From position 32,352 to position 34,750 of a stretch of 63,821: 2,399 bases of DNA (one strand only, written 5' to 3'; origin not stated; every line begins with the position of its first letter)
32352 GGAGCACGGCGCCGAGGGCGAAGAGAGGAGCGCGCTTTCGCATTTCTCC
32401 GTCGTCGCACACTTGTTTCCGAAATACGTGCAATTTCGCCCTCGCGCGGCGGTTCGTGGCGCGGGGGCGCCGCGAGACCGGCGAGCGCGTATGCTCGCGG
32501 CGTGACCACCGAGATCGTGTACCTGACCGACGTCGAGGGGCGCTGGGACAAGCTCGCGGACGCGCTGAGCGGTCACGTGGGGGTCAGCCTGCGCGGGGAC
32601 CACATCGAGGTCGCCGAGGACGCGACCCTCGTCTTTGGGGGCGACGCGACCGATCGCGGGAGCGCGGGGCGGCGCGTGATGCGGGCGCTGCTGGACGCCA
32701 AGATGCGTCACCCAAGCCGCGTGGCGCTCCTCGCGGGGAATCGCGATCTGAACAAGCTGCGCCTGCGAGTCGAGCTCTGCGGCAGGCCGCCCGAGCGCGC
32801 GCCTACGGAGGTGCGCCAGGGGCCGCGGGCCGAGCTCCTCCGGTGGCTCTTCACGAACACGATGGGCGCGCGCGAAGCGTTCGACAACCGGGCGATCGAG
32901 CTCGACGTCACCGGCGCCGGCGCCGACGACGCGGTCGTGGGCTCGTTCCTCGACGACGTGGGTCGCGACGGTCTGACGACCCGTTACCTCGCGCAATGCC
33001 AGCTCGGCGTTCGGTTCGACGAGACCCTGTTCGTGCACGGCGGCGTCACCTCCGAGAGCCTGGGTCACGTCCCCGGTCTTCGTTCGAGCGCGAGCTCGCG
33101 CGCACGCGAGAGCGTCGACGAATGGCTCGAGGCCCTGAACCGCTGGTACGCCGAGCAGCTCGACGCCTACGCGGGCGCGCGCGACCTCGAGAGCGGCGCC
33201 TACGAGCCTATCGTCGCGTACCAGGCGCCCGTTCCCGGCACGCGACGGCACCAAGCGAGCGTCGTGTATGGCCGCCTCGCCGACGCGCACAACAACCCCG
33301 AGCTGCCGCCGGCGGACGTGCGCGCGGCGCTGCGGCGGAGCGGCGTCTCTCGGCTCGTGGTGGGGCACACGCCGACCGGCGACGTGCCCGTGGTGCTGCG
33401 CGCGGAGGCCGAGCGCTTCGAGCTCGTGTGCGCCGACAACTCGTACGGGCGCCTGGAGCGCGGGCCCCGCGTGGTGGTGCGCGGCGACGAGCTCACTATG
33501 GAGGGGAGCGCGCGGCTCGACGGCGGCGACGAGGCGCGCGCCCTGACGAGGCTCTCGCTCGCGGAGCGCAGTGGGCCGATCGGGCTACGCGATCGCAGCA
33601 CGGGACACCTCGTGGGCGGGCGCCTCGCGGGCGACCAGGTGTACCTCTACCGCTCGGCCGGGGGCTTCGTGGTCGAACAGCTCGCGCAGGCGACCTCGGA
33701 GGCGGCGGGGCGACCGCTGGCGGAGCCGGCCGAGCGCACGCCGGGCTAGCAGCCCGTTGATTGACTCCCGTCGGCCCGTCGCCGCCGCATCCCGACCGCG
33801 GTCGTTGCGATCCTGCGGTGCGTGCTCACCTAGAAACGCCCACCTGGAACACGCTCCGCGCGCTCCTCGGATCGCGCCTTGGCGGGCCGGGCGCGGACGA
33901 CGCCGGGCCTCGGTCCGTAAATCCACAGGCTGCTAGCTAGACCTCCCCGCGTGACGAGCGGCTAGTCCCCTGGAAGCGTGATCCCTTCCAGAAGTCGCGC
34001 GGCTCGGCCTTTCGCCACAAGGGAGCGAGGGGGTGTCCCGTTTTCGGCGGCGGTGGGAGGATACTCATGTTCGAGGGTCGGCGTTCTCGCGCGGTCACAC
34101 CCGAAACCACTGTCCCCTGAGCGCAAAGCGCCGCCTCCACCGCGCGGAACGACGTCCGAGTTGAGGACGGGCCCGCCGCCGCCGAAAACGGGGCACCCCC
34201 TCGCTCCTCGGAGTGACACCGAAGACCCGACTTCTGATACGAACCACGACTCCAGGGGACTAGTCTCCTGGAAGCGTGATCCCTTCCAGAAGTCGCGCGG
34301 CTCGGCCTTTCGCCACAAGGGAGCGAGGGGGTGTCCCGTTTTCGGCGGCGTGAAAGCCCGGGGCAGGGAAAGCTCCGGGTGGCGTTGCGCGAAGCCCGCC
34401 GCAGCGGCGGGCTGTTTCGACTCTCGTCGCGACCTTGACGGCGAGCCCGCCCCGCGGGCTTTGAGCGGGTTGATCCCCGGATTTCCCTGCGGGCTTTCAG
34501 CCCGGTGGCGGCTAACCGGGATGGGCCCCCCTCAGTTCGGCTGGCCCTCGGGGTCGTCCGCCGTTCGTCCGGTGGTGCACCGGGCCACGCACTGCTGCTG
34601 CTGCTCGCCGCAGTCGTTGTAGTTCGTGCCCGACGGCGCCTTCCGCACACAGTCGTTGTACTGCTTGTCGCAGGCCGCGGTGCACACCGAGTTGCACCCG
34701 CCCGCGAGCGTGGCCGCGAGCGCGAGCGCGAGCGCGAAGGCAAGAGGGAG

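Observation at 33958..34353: Novel ~300-bp palindromic MITE-like element present twice in inverted orientation (second copy 52250-52570)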

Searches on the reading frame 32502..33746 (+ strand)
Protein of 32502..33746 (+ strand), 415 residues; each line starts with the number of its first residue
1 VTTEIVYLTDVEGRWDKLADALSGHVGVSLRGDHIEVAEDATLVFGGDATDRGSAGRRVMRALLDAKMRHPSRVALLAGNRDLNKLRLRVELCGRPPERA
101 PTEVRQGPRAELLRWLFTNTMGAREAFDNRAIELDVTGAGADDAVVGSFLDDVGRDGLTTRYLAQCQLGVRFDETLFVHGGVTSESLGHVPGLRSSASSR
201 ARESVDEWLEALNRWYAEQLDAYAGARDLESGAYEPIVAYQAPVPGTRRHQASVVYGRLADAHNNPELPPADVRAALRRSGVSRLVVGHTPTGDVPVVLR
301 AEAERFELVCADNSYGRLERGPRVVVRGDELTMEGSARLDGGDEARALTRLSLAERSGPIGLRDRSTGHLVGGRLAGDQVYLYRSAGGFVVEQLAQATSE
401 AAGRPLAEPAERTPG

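Call 15: find_encoding_contigs(protein=window:32502-33746:+, flank=10000, max_places=6)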
Protein window:32502-33746:+ (415 aa): 10 contigs read that carry it; 6 places shown.
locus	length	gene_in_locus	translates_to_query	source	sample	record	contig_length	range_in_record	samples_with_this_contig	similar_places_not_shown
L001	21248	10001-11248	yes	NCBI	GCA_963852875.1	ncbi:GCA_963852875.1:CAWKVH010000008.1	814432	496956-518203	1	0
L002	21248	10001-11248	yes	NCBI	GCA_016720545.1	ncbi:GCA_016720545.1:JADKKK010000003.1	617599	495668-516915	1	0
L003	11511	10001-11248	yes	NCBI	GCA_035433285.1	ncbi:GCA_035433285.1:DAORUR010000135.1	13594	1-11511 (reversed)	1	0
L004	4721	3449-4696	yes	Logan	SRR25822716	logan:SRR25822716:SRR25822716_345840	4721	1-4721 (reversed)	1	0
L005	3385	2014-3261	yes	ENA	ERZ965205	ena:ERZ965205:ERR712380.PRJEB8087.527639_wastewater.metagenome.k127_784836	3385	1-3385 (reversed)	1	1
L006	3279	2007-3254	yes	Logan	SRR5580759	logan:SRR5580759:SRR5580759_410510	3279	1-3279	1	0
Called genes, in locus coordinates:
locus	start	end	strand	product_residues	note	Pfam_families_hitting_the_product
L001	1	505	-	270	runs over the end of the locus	PF00106:adh_short, PF08659:KR, PF13460:NAD_binding_10 (faint), PF13561:adh_short_C2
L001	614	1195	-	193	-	PF00440:TetR_N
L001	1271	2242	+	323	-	PF13302:Acetyltransf_3, PF12680:SnoaL_2 (faint)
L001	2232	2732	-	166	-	PF06172:Cupin_5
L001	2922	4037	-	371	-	PF01041:DegT_DnrJ_EryC1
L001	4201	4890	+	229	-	PF13489:Methyltransf_23, PF08241:Methyltransf_11, PF08242:Methyltransf_12, PF13649:Methyltransf_25, PF13847:Methyltransf_31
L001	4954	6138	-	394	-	PF00535:Glycos_transf_2, PF13641:Glyco_tranf_2_3 (weak)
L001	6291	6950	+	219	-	-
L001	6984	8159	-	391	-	PF13477:Glyco_trans_4_2, PF13439:Glyco_transf_4, PF13579:Glyco_trans_4_4, PF00534:Glycos_transf_1, PF13692:Glyco_trans_1_4, PF13524:Glyco_trans_1_2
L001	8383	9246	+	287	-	PF01522:Polysacc_deac_1, PF11959:DUF3473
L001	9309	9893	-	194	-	-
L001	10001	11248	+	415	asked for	PF00149:Metallophos (weak)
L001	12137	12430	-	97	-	-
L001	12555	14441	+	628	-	PF00384:Molybdopterin, PF01568:Molydop_binding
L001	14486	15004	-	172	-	-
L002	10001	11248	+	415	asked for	PF00149:Metallophos (weak)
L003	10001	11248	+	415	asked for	PF00149:Metallophos (weak)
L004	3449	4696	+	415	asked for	PF00149:Metallophos (weak)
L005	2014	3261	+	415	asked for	PF00149:Metallophos (weak)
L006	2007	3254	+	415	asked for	PF00149:Metallophos (weak)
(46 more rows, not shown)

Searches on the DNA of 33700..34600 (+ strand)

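Call 40: search_rna_families(source=window, start=33700, end=34600, threshold=evalue, max_evalue=1)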
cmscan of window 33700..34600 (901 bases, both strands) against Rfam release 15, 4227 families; matches with E-value up to 1: 1.
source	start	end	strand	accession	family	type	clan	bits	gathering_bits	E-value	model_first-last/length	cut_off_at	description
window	34176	34351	-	RF04141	MIR8622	Gene; miRNA;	-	45.6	197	9.3e-07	1-212/212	no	MIR8622 microRNA precursor family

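Call 41: search_dna_similar(query=window:33962-34263:+, collection=plasmids, mode=distant, max_evalue=0.001)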
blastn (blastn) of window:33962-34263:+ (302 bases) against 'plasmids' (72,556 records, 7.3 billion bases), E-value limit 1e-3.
No match.

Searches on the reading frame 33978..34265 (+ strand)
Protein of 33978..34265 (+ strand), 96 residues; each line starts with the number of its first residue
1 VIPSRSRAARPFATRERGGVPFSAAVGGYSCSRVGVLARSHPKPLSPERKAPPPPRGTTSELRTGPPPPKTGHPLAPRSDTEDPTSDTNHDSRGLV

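Call 50: find_homologous_proteins(query=window:33978-34265:+, max_evalue=0.001)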
Query seq(96 aa): 195 candidates shared short words with the query, none scored E <= 0.001.
